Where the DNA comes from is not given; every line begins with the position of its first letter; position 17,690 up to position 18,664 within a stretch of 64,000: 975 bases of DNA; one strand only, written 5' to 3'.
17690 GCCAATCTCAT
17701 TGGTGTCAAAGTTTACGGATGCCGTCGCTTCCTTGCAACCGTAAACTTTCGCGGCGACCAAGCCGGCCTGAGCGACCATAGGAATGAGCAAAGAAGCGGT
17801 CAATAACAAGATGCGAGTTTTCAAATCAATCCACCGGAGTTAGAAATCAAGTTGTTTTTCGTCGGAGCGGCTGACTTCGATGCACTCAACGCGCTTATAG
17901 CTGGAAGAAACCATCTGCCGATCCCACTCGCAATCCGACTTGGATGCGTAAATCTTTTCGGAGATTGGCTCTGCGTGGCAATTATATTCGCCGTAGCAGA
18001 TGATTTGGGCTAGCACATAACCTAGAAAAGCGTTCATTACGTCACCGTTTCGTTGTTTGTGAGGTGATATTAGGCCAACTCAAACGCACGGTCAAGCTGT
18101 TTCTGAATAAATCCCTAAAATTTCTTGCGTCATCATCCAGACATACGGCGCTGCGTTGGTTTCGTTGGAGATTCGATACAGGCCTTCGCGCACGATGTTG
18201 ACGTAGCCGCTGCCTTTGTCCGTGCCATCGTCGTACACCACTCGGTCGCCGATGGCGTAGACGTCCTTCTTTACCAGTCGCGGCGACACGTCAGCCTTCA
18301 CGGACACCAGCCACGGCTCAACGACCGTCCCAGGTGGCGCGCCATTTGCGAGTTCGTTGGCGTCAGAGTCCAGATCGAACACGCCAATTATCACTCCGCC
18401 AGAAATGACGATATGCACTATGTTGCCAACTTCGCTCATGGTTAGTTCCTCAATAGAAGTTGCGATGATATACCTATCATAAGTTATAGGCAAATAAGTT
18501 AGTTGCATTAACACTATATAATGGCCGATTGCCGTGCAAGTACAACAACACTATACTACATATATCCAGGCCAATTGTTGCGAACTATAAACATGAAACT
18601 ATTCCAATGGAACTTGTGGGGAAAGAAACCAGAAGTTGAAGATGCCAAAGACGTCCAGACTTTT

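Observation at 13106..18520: Minus-strand accessory island inserted between terminase and portal, using the early promoter family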

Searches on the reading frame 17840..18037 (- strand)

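Call 4: search_protein_families(library=pfam, proteins=[window:17840-18037:-], max_evalue=0.1)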
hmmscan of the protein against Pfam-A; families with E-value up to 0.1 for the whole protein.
window:17840-18037:- (65 aa): 0 families

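Call 16: search_protein_families(library=phrogs, proteins=[window:17840-18037:-], max_evalue=0.01)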
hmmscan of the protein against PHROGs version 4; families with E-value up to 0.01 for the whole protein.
window:17840-18037:- (65 aa): 1 family
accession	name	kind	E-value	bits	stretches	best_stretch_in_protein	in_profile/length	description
phrog_16556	-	unknown function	0.0018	19.3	1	5-57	4-54/55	-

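Call 61: search_protein_families(library=padloc, proteins=[window:17840-18037:-], max_evalue=0.01)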
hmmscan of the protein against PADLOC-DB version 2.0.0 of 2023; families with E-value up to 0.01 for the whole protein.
window:17840-18037:- (65 aa): 0 families

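Call 118: search_protein_families(library=ncbifam, proteins=[window:17840-18037:-], max_evalue=0.01)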
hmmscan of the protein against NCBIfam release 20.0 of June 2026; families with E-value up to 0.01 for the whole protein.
window:17840-18037:- (65 aa): 0 families

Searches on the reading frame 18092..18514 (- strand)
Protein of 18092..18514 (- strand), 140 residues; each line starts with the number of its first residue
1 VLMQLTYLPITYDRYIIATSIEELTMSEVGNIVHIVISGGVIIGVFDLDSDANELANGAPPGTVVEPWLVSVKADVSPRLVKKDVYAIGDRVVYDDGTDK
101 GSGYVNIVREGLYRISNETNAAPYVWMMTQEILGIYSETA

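Call 4: search_protein_families(library=pfam, proteins=[window:18092-18514:-], max_evalue=0.1)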
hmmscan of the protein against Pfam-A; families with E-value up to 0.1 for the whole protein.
window:18092-18514:- (140 aa): 0 families

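Call 16: search_protein_families(library=phrogs, proteins=[window:18092-18514:-], max_evalue=0.01)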
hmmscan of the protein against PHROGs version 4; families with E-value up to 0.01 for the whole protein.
window:18092-18514:- (140 aa): 1 family
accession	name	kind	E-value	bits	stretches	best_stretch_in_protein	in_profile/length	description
phrog_5124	-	unknown function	1.9e-16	61.2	1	28-138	3-122/133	-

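Call 61: search_protein_families(library=padloc, proteins=[window:18092-18439:-], max_evalue=0.01)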
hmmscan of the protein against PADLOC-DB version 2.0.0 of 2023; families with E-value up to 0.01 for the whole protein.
window:18092-18439:- (115 aa): 0 families

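Call 118: search_protein_families(library=ncbifam, proteins=[window:18092-18439:-], max_evalue=0.01)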
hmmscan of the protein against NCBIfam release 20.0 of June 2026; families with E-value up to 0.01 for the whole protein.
window:18092-18439:- (115 aa): 0 families
